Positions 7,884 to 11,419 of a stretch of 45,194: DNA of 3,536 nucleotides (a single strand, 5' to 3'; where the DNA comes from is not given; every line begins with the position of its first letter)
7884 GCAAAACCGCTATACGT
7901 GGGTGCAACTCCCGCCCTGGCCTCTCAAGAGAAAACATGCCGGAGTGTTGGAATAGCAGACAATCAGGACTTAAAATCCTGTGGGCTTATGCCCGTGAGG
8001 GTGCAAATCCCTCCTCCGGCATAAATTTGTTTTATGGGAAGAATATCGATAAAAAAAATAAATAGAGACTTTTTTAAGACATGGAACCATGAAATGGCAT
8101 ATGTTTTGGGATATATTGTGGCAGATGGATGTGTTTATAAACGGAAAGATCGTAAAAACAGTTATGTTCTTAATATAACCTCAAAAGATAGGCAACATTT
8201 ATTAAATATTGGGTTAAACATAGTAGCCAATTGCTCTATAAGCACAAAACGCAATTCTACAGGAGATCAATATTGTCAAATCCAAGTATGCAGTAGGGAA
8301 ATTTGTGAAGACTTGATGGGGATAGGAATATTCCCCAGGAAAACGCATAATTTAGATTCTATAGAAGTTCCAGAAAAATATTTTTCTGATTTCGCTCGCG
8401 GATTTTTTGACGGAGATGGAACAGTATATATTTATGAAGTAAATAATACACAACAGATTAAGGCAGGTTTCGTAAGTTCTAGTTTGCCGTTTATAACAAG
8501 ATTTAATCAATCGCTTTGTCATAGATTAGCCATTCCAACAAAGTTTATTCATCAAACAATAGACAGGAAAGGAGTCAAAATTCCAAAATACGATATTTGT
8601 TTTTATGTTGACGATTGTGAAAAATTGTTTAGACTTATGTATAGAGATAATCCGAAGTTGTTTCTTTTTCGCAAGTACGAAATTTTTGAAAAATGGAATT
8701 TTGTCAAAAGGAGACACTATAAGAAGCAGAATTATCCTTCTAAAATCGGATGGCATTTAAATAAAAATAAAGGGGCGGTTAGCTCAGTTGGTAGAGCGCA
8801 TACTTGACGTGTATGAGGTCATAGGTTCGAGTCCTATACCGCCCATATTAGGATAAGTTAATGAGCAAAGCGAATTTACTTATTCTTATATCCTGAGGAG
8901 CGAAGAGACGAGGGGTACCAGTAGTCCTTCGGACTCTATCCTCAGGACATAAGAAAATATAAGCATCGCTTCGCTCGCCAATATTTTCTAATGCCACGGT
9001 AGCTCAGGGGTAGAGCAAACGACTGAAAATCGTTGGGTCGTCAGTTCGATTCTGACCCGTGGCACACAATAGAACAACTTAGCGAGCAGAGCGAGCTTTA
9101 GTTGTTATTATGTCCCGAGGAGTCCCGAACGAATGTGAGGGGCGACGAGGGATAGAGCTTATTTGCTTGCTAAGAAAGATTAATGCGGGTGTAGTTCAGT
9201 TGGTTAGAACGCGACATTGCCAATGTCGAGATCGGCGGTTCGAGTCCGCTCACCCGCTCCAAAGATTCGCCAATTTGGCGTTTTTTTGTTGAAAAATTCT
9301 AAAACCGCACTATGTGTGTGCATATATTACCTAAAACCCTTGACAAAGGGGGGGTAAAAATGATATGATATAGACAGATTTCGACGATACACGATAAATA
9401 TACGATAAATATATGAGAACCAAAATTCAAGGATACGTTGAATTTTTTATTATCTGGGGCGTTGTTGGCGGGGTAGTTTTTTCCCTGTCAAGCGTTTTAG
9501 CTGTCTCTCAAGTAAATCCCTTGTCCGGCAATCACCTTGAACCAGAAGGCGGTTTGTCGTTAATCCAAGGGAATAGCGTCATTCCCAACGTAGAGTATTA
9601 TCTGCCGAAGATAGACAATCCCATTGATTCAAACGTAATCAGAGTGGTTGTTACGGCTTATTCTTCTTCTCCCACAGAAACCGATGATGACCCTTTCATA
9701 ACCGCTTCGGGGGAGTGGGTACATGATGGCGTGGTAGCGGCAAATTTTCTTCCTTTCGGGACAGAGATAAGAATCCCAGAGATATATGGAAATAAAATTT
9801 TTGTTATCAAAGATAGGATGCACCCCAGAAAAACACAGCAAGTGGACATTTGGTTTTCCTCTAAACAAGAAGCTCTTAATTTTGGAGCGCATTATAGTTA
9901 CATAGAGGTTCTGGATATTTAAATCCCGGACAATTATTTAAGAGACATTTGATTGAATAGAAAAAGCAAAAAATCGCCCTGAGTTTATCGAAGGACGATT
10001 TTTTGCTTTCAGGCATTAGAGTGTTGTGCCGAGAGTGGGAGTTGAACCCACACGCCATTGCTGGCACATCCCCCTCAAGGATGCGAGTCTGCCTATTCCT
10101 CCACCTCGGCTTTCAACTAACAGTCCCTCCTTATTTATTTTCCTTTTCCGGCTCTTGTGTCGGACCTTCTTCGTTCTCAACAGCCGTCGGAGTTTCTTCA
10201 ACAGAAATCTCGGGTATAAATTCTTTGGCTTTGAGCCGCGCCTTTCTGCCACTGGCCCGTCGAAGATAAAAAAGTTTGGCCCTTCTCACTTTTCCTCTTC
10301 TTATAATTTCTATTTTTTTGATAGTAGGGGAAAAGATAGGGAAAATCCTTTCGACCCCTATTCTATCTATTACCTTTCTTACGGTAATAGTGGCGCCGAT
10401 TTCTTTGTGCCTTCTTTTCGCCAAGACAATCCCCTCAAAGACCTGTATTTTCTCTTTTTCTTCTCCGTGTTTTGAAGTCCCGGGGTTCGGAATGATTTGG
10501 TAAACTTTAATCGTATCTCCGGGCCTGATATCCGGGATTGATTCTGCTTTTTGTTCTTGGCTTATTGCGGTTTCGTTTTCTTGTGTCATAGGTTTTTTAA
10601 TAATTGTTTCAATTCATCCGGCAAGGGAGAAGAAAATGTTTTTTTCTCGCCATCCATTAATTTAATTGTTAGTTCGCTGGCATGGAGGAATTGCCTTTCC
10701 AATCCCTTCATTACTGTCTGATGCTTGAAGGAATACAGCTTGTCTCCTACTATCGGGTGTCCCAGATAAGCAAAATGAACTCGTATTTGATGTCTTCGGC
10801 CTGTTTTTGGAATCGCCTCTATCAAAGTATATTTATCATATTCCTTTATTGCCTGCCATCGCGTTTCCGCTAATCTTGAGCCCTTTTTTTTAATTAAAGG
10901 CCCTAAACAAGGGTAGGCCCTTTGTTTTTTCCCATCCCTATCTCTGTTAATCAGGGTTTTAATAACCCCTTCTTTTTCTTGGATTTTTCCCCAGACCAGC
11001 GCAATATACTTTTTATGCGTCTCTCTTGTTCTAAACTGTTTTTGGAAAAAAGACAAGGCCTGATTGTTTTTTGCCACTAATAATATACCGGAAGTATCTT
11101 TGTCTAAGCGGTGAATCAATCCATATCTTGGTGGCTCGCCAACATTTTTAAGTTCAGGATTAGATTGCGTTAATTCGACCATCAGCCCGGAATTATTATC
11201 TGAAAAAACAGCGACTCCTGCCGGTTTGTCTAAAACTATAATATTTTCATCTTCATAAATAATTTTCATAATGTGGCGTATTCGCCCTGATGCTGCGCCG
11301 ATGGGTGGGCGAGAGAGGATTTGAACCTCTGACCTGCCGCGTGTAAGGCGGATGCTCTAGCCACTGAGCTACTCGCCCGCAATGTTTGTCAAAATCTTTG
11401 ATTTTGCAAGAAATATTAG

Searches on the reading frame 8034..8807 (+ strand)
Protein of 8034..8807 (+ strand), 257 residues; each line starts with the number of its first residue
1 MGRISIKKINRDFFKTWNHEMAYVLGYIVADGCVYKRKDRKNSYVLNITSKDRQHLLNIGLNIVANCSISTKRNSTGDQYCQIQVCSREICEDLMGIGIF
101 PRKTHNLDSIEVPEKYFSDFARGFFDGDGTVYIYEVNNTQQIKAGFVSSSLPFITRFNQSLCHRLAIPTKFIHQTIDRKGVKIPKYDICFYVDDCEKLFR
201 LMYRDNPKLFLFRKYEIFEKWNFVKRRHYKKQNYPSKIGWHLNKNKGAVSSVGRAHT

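Call 41: search_protein_families(library=pfam, proteins=[window:8034-8807:+], max_evalue=0.001)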
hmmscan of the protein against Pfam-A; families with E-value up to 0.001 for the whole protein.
window:8034-8807:+ (257 aa): 2 families
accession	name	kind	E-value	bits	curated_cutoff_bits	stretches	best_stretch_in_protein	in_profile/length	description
PF14528.11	LAGLIDADG_3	-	2.6e-10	40.9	22.5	1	20-89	3-72/82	LAGLIDADG-like domain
PF00961.24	LAGLIDADG_1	-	0.00036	21.8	23.1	0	25-94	2-78/102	LAGLIDADG endonuclease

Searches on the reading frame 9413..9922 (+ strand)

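Call 41: search_protein_families(library=pfam, proteins=[window:9413-9922:+], max_evalue=0.001)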
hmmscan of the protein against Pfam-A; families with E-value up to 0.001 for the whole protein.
window:9413-9922:+ (169 aa): 0 families

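Call 80: search_protein_families(library=pfam, proteins=[window:9413-9922:+], max_evalue=0.1)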
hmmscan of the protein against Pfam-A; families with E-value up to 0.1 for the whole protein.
window:9413-9922:+ (169 aa): 1 family
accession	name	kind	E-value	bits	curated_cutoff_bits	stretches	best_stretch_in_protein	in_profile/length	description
PF06615.16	Circovir2_Orf1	-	0.038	14.5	27.9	0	14-48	5-37/59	Circovirus 2, Orf1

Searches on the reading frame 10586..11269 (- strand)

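Call 41: search_protein_families(library=pfam, proteins=[window:10586-11269:-], max_evalue=0.001)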
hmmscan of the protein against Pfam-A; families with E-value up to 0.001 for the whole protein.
window:10586-11269:- (227 aa): 1 family
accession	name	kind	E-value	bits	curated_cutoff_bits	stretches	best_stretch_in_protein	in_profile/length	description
PF00849.27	PseudoU_synth_2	-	7.3e-31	107.9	26.8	1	9-167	1-151/152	RNA pseudouridylate synthase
